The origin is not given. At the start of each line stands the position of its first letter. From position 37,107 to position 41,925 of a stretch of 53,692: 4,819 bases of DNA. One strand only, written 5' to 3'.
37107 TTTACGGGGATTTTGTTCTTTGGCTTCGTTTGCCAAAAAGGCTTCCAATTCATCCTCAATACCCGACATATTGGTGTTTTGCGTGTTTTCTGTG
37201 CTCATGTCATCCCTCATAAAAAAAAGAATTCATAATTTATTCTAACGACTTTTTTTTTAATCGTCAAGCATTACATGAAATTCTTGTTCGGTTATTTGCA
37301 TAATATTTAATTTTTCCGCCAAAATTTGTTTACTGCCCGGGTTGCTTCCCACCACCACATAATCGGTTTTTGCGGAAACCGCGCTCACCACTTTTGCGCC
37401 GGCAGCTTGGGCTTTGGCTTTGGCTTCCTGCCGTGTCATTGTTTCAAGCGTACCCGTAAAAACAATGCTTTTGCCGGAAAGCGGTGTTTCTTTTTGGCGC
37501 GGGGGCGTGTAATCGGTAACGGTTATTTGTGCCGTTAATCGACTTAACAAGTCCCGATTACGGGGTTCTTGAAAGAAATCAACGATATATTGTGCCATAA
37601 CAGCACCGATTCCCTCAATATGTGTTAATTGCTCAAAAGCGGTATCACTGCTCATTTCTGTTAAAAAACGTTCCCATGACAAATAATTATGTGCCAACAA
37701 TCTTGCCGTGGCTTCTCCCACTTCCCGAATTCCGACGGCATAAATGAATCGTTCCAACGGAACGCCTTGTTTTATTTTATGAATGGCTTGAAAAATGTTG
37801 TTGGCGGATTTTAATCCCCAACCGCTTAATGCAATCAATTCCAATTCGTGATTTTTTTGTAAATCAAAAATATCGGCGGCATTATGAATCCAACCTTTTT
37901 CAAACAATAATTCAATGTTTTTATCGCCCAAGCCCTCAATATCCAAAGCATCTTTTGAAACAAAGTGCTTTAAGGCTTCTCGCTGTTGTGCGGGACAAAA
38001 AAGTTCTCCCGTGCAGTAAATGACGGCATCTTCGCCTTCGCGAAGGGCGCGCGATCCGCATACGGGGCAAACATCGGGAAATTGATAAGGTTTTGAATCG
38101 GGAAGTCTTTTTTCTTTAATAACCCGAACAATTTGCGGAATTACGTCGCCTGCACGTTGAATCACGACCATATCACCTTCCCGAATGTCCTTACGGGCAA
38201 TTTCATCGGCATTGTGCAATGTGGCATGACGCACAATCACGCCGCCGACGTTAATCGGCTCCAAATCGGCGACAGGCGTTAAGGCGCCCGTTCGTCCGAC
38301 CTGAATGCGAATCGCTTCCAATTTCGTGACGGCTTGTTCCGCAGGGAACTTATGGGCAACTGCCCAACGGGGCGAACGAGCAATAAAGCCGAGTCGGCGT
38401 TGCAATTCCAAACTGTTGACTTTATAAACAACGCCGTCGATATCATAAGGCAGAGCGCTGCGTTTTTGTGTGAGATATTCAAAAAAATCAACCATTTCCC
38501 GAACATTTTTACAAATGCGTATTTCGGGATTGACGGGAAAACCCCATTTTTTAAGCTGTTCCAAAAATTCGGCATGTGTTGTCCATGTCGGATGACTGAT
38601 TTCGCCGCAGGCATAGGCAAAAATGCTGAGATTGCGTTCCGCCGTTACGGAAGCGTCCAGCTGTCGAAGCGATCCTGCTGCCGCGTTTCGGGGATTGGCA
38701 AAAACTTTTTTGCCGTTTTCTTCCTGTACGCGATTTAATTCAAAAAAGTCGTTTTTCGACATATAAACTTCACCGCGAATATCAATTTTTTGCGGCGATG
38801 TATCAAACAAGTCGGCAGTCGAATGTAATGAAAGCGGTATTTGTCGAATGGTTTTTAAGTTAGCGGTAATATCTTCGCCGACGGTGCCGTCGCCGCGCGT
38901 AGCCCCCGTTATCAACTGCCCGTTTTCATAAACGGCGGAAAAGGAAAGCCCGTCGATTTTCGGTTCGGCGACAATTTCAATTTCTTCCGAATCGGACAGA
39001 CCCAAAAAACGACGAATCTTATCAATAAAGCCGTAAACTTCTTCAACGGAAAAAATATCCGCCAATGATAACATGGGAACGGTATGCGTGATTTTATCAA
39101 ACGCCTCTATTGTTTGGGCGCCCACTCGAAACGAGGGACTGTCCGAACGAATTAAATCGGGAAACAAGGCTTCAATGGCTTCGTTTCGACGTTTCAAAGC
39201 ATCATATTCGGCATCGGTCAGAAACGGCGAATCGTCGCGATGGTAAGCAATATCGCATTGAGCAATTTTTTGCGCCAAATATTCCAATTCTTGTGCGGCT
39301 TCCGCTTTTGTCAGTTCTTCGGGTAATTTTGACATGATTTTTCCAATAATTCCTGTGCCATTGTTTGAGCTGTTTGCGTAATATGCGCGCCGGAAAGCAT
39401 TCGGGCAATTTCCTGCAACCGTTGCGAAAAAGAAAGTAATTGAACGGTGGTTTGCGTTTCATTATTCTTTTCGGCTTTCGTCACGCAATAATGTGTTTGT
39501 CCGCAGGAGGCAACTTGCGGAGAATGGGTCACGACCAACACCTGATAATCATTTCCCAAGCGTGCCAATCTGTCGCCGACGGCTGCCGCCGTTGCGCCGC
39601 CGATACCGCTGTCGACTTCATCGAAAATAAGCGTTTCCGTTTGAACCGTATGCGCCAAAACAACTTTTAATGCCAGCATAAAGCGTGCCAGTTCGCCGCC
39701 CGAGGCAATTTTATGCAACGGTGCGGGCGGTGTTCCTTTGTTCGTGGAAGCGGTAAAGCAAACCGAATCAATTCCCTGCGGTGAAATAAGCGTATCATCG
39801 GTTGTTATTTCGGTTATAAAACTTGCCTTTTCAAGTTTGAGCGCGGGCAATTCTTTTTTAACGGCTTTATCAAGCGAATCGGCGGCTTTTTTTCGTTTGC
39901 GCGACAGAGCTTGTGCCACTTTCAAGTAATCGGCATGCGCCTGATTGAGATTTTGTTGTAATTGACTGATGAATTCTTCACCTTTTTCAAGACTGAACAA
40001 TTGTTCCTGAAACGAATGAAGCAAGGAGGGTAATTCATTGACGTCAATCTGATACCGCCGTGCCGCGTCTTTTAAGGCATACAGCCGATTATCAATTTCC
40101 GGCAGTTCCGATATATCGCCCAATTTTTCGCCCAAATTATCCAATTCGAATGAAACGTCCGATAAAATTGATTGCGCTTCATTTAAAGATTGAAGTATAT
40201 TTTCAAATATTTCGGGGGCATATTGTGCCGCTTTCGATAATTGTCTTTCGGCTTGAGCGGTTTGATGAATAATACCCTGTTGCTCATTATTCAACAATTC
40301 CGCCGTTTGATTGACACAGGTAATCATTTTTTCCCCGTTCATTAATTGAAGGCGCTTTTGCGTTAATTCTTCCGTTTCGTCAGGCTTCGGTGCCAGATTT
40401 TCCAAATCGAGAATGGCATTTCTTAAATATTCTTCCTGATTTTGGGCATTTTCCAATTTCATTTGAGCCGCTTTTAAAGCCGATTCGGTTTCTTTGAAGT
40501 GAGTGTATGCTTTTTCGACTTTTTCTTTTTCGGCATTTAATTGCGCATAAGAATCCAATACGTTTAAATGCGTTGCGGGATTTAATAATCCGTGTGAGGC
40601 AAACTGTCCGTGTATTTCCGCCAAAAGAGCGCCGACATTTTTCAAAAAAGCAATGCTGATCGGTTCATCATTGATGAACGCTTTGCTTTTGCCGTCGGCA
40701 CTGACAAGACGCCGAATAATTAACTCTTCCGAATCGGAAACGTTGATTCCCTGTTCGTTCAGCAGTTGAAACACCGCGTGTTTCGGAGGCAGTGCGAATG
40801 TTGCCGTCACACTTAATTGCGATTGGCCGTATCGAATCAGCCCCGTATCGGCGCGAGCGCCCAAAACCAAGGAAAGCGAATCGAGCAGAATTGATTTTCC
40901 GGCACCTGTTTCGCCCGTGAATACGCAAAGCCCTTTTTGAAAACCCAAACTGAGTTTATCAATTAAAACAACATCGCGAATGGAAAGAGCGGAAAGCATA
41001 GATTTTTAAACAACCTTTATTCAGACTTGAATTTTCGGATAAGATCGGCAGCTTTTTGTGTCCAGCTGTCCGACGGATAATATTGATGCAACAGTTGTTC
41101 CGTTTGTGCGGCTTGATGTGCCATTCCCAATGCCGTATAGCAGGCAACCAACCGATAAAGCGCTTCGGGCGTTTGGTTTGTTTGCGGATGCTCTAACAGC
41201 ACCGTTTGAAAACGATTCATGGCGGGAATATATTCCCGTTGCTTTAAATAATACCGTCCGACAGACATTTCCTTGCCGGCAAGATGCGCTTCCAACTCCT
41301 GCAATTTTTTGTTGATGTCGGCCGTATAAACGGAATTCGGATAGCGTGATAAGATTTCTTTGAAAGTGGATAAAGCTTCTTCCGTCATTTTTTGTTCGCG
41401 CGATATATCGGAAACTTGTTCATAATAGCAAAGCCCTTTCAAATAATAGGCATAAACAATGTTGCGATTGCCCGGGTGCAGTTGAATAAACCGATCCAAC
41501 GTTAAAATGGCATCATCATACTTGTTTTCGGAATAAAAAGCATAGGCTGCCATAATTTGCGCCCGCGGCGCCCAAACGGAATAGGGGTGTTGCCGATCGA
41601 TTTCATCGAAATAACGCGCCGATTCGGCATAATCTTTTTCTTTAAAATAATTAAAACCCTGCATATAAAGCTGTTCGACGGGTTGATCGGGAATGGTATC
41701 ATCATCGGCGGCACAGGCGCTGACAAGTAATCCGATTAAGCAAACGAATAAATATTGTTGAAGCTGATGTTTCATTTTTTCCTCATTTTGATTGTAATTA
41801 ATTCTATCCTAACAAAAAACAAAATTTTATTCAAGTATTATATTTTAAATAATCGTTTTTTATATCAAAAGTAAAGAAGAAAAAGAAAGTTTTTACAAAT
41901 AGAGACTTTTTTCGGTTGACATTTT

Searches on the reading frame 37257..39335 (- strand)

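Call 18: search_protein_families(library=pfam, proteins=[window:37257-39335:-], max_evalue=0.00001)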
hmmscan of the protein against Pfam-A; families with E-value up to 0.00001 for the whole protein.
window:37257-39335:- (692 aa): 6 families
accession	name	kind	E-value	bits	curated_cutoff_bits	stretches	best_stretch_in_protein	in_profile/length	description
PF01653.23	DNA_ligase_aden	-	1.1e-94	317.2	27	1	78-333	3-253/253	NAD-dependent DNA ligase adenylation domain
PF03120.22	DNA_ligase_OB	-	3.2e-34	117.1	32.9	1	337-410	2-75/79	NAD-dependent DNA ligase OB-fold domain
PF12826.13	HHH_2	-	7.1e-17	61.8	27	1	529-596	1-63/64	Helix-hairpin-helix motif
PF00533.33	BRCT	-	1.2e-12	48.3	21.3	1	615-686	2-74/78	BRCA1 C Terminus (BRCT) domain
PF03119.21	DNA_ligase_ZBD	-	2.4e-09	37.3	25.8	1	423-449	2-27/27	NAD-dependent DNA ligase C4 zinc finger domain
PF14520.12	HHH_5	-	2.5e-07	31.5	27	0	535-589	6-56/57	Helix-hairpin-helix domain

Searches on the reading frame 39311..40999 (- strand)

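Call 18: search_protein_families(library=pfam, proteins=[window:39311-40999:-], max_evalue=0.00001)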
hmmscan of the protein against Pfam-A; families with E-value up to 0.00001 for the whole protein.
window:39311-40999:- (562 aa): 3 families
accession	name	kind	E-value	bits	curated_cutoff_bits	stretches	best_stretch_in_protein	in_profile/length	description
PF02463.25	SMC_N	-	1.5e-18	67.4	40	1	14-512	16-217/220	RecF/RecN/SMC N terminal domain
PF13476.12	AAA_23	-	2.7e-09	38.4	27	1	5-216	2-193/201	AAA domain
PF13304.12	AAA_21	-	3.7e-07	30.9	27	0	327-496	166-302/304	AAA domain, putative AbiEii toxin, Type IV TA system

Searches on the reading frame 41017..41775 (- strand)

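Call 18: search_protein_families(library=pfam, proteins=[window:41017-41775:-], max_evalue=0.00001)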
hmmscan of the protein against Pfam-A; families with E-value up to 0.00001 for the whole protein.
window:41017-41775:- (252 aa): 7 families
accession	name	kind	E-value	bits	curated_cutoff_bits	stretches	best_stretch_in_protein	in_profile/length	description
PF13525.12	YfiO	-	9.2e-55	186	25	1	30-228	2-203/203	Outer membrane lipoprotein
PF13174.12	TPR_6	-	2.6e-19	68.9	26.3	1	108-148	1-33/33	Tetratricopeptide repeat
PF13512.12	TPR_18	-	7.9e-18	65.4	21.9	1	25-157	2-144/145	Tetratricopeptide repeat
PF13428.12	TPR_14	-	6.3e-11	42.3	23.5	0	70-110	1-41/44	Tetratricopeptide repeat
PF14559.12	TPR_19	-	8.8e-11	42.4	25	0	44-101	2-56/68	Tetratricopeptide repeat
PF07719.23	TPR_2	-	2.1e-10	40.3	27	0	34-58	2-26/34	Tetratricopeptide repeat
PF13432.12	TPR_16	-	6.5e-08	33.3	32.7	0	75-148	2-64/65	Tetratricopeptide repeat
